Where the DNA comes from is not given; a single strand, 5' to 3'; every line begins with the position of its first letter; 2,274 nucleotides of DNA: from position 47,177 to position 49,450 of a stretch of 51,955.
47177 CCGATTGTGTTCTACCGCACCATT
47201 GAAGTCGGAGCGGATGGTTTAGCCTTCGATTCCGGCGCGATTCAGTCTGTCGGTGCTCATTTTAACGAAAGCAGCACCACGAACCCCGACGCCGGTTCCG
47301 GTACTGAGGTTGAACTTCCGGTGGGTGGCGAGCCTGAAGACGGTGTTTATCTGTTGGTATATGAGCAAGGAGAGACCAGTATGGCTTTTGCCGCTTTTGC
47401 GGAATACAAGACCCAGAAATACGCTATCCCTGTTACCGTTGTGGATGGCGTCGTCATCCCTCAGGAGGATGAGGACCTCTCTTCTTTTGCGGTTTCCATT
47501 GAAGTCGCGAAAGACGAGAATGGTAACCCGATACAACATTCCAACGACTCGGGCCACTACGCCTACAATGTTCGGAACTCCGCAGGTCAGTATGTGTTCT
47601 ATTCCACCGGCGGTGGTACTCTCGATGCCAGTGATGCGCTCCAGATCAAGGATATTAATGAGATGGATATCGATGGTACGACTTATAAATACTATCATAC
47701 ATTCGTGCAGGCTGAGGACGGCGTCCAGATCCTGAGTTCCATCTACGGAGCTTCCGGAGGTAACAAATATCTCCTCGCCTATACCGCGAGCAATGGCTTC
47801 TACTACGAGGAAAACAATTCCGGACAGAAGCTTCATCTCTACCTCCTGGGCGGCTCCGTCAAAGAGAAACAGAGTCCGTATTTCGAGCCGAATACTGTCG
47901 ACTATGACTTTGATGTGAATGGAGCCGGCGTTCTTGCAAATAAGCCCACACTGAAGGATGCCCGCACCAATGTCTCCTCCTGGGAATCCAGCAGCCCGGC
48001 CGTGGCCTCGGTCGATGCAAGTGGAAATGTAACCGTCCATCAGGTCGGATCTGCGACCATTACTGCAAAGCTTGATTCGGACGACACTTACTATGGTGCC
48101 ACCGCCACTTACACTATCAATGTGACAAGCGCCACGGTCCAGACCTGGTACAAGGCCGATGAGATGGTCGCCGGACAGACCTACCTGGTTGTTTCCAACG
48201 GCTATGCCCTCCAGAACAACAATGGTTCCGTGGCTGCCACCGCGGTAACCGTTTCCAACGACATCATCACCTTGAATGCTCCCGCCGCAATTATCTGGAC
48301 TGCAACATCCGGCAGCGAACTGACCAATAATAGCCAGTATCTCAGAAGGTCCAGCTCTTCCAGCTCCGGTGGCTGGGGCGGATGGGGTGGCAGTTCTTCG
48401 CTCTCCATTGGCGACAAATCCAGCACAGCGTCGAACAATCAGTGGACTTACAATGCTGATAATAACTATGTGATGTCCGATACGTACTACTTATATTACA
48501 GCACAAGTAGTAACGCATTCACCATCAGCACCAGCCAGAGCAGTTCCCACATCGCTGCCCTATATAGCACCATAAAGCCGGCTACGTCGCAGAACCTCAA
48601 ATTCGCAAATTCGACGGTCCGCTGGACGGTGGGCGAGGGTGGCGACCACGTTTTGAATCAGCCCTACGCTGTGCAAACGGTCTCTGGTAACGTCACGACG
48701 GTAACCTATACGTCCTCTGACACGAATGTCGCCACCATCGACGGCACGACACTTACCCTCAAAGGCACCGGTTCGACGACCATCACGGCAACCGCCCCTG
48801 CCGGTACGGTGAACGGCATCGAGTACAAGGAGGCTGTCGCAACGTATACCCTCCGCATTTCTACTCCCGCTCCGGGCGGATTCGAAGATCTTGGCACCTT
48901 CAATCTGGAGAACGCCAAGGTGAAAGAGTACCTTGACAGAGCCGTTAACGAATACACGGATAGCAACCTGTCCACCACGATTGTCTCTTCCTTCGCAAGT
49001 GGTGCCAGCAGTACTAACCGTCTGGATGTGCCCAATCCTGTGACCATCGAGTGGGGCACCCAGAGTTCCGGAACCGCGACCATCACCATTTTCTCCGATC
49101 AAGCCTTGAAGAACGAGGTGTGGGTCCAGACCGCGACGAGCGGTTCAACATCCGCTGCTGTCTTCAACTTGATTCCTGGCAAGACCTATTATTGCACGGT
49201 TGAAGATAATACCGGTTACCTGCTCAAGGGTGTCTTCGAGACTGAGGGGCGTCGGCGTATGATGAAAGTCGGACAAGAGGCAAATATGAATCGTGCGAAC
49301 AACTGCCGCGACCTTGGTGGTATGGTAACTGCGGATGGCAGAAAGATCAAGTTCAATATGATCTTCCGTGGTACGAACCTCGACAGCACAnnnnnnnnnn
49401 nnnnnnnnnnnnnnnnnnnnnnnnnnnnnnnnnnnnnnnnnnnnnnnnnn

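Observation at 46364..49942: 1192-aa lipoprotein fusing adhesin-like modules to a C-terminal CX5R phosphatase domain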

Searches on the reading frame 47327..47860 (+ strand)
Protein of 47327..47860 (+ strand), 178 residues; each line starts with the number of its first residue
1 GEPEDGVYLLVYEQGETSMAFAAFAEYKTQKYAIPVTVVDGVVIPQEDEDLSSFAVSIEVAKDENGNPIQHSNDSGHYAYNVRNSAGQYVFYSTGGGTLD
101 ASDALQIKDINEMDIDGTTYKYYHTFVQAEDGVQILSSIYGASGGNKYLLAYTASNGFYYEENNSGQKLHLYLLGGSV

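Call 50: search_solved_structures(query=A4, max_evalue=10, show_alignments=2)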
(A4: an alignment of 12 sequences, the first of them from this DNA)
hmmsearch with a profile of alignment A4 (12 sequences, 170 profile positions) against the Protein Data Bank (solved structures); distinct sequences matched with E-value up to 10: 3.
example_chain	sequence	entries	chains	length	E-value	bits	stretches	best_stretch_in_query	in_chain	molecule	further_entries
3lqv_A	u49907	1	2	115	0.23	14.6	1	91-164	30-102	Pre-mRNA branch site protein p14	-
5vx4_A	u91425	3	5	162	0.6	13.2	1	37-95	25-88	Outer capsid protein VP4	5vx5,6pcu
1zbm_A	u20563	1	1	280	1.8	11.7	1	75-132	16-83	hypothetical protein AF1704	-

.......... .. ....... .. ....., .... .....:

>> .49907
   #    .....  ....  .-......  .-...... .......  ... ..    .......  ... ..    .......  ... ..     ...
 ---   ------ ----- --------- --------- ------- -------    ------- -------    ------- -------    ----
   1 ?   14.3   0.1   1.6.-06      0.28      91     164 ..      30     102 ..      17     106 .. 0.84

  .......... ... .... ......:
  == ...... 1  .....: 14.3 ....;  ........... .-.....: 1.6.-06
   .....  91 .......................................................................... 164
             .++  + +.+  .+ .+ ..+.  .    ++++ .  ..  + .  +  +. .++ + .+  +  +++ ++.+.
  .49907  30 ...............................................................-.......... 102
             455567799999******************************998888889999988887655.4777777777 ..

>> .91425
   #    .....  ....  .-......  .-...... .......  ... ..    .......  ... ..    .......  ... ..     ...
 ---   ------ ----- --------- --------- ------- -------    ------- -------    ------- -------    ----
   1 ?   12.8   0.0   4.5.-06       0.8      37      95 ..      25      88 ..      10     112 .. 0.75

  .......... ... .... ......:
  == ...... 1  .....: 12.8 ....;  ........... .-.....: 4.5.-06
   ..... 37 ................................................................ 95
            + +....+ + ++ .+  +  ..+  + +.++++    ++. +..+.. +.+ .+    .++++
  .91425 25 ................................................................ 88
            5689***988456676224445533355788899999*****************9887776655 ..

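Call 72: search_protein_representatives(protein=window:47327-47860:+)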
Query: 178 residues. Proteins with E-value up to 0.001 (for the whole library): 19; up to 1e-10: 11; up to 1e-30: 3. The best 19 are listed.
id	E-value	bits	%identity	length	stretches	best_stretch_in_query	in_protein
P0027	1.0e-90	318.6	83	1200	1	2-177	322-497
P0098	4.5e-46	173.3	61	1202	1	2-176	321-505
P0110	7.7e-36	139.9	49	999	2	2-178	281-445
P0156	1.9e-27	112.6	41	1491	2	5-176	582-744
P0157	4.2e-23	98.5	40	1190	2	5-174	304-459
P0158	5.9e-19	85.0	40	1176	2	6-177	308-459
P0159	6.3e-17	78.4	44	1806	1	4-173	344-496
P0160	1.1e-16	77.6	41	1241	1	5-176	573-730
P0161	3.8e-14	69.4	38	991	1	5-176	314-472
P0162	7.8e-13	65.1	40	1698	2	3-176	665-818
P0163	1.0e-11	61.4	38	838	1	6-175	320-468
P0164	6.8e-10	55.5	40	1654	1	5-176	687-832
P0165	2.1e-08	50.7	38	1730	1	6-178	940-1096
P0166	7.2e-08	48.9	37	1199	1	6-178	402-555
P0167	1.4e-07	47.9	39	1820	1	6-174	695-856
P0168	5.8e-07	46.0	34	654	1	5-174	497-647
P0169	1.2e-06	44.9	36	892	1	5-176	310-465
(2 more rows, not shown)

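Call 73: search_protein_families(library=pfam, proteins=[P0156, P0157, P0159, P0160, P0161, P0163, P0168, P0169], max_evalue=0.001)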
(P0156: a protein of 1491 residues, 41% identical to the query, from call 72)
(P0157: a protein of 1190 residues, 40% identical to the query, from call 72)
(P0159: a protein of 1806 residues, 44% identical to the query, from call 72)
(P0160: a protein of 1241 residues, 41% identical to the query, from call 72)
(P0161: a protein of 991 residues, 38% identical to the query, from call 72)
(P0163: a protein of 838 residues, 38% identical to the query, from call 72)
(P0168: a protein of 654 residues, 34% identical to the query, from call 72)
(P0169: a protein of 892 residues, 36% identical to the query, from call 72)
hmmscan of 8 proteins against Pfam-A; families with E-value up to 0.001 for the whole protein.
P0156 (1491 aa): 2 families
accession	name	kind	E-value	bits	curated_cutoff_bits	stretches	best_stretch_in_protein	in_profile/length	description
PF13350.11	Y_phosphatase3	-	3e-24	86.8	22.2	1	1282-1483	5-237/240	Tyrosine phosphatase family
PF02368.24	Big_2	-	1.5e-05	25.3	22.8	1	497-542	29-70/79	Bacterial Ig-like domain (group 2)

P0157 (1190 aa): 2 families
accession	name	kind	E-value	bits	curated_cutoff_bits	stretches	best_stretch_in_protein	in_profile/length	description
PF13350.11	Y_phosphatase3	-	1.1e-24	88.2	22.2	1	978-1126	4-171/240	Tyrosine phosphatase family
PF16386.10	DUF4995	-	7.1e-05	23.2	28.4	1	1-60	1-60/73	Domain of unknown function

P0159 (1806 aa): 2 families
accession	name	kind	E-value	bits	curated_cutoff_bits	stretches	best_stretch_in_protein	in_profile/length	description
PF13350.11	Y_phosphatase3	-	1.1e-16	61.9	22.2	1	1612-1744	39-170/240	Tyrosine phosphatase family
PF02368.24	Big_2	-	1.8e-09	37.9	22.8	0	1348-1393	21-72/79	Bacterial Ig-like domain (group 2)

P0160 (1241 aa): 2 families
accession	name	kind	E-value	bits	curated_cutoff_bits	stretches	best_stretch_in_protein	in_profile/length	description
PF13350.11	Y_phosphatase3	-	1.2e-23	84.8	22.2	1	1038-1234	5-237/240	Tyrosine phosphatase family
PF02368.24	Big_2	-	0.00065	20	22.8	0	499-536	31-70/79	Bacterial Ig-like domain (group 2)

P0161 (991 aa): 4 families
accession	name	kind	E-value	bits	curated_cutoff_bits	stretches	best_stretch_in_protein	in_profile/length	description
PF13350.11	Y_phosphatase3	-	2.9e-25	90.1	22.2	1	783-984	5-237/240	Tyrosine phosphatase family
PF22784.1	PTP-SAK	-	3.1e-05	24.5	27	1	873-918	75-120/153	Swiss Army Knife protein, DSP-PTPase phosphatase domain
PF22785.1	Tc-R-P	-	0.00036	21.5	27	1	874-908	64-102/106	Polymorphic toxin system, DSP-PTPase phosphatase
PF00782.25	DSPc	-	0.00069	19.9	33.5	0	870-907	58-95/133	Dual specificity phosphatase, catalytic domain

P0163 (838 aa): 1 family
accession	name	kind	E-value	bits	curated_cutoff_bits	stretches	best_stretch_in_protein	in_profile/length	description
PF13350.11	Y_phosphatase3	-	1.1e-23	85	22.2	1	629-773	6-168/240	Tyrosine phosphatase family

P0168 (654 aa): 0 families

P0169 (892 aa): 1 family
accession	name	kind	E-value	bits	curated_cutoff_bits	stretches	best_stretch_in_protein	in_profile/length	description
PF13350.11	Y_phosphatase3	-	6e-23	82.5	22.2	2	773-889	113-237/240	Tyrosine phosphatase family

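Call 85: search_protein_families(library=pfam, proteins=[P0158, P0162, P0164, P0165, P0166, P0167], max_evalue=0.001)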
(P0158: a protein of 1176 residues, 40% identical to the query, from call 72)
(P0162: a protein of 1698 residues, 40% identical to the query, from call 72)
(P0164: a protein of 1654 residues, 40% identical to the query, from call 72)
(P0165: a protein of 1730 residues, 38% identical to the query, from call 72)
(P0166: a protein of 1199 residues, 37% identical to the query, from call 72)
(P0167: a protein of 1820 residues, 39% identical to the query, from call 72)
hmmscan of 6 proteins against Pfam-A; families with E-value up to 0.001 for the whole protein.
P0158 (1176 aa): 4 families
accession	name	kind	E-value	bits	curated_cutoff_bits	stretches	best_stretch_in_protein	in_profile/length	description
PF13350.11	Y_phosphatase3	-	4.3e-23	83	22.2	1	970-1156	6-210/240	Tyrosine phosphatase family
PF02368.24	Big_2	-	2.3e-07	31.1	22.8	0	493-540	25-70/79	Bacterial Ig-like domain (group 2)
PF00041.27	fn3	-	0.00037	21.1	25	0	882-939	14-68/84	Fibronectin type III domain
PF03162.18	Y_phosphatase2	-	0.00086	19.4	27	0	1011-1118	30-135/165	Tyrosine phosphatase family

P0162 (1698 aa): 2 families
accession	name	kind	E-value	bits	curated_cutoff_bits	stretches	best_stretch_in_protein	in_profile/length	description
PF13350.11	Y_phosphatase3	-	1.2e-21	78.3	22.2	1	1495-1632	6-170/240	Tyrosine phosphatase family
PF02368.24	Big_2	-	1.7e-05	25.1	22.8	1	583-629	25-70/79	Bacterial Ig-like domain (group 2)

P0164 (1654 aa): 2 families
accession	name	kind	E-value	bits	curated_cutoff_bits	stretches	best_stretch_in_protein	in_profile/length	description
PF13350.11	Y_phosphatase3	-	2.4e-16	60.9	22.2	1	1412-1593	6-170/240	Tyrosine phosphatase family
PF02368.24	Big_2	-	8.7e-05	22.8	22.8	0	1213-1246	25-57/79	Bacterial Ig-like domain (group 2)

P0165 (1730 aa): 2 families
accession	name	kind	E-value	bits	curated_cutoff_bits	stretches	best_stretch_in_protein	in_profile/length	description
PF13350.11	Y_phosphatase3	-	6.8e-25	88.9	22.2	1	1512-1729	6-239/240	Tyrosine phosphatase family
PF00782.25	DSPc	-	0.00084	19.6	33.5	0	1596-1629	59-92/133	Dual specificity phosphatase, catalytic domain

P0166 (1199 aa): 2 families
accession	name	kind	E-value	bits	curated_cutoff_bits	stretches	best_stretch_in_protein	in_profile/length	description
PF13350.11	Y_phosphatase3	-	5.1e-17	63.1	22.2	1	958-1139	6-170/240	Tyrosine phosphatase family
PF21461.3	HL_N-beta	-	0.00087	19.5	27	0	332-363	15-46/57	Hyaluronate lyase, N-terminal beta-sheet domain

P0167 (1820 aa): 3 families
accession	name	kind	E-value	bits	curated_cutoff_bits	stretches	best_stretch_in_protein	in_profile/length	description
PF13350.11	Y_phosphatase3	-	9.5e-24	85.1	22.2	1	1603-1760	6-168/240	Tyrosine phosphatase family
PF02368.24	Big_2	-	3.4e-07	30.6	22.8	0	593-655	11-72/79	Bacterial Ig-like domain (group 2)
PF21461.3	HL_N-beta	-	7.6e-05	22.9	27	0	1413-1442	15-44/57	Hyaluronate lyase, N-terminal beta-sheet domain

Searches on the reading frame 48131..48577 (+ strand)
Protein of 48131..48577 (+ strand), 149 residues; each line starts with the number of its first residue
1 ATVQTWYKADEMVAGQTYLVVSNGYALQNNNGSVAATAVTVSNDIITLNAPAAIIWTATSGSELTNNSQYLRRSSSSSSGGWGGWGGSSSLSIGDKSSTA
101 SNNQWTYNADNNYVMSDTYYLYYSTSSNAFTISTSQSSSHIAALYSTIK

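Call 49: search_solved_structures(query=A3, max_evalue=10, show_alignments=2)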
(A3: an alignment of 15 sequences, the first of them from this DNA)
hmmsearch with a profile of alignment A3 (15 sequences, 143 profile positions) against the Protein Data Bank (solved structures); distinct sequences matched with E-value up to 10: 2.
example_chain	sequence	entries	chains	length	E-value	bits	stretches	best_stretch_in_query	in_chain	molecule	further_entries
9qzc_AE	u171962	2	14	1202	1.5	12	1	28-130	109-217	TBC1 domain family member 31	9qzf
8bx5_A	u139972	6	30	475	2.1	11.5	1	56-120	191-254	Acetylcholine receptor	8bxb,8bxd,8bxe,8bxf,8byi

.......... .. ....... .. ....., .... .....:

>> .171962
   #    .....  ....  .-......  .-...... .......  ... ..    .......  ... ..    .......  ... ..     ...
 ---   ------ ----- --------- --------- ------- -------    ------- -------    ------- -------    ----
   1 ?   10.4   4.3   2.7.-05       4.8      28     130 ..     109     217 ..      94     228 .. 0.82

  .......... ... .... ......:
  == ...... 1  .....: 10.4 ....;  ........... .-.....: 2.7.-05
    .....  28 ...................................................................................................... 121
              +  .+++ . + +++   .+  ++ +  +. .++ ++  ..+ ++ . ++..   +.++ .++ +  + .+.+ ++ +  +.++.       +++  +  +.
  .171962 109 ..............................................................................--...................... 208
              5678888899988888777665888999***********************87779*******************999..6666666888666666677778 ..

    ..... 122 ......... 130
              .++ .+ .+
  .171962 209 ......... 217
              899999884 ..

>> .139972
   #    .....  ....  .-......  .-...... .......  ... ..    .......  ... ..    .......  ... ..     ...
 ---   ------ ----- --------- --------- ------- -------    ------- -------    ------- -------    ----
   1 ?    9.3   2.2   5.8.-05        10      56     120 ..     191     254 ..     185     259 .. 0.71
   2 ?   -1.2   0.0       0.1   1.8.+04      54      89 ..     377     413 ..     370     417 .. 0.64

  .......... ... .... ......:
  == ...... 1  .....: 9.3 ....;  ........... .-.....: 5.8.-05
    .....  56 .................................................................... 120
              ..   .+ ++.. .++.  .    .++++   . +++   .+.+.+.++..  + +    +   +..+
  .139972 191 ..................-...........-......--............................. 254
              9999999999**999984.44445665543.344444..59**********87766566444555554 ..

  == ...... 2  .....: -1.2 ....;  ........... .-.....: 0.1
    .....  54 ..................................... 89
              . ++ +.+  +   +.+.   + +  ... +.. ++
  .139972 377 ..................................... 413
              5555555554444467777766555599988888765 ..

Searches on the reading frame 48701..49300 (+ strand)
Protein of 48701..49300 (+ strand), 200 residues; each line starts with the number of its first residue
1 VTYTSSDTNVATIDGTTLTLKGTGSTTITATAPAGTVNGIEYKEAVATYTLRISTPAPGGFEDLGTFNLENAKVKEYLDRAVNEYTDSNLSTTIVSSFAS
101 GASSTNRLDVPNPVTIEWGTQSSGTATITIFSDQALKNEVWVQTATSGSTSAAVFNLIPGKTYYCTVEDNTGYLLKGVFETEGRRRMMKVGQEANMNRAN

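Call 17: search_protein_families(library=pfam, proteins=[window:48701-49300:+], max_evalue=10)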
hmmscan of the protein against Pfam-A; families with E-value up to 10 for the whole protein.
window:48701-49300:+ (200 aa): 6 families
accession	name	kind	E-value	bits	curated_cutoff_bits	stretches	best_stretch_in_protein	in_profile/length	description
PF02368.24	Big_2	-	0.002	18.4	22.8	1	1-35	36-71/79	Bacterial Ig-like domain (group 2)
PF21461.3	HL_N-beta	-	0.0033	17.6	27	1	2-32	15-45/57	Hyaluronate lyase, N-terminal beta-sheet domain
PF17753.7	Ig_mannosidase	-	0.0048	17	22.6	1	121-168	12-59/81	Ig-fold domain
PF00041.27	fn3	-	0.17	12.6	25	1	113-168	15-67/84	Fibronectin type III domain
PF07705.17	CARDB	-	4.1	8.1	22.7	0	119-162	31-74/101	CARDB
PF23374.1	Fn3_arc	-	4.1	8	28.9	1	10-38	49-77/78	Archaeal fibronectin-III type-like domain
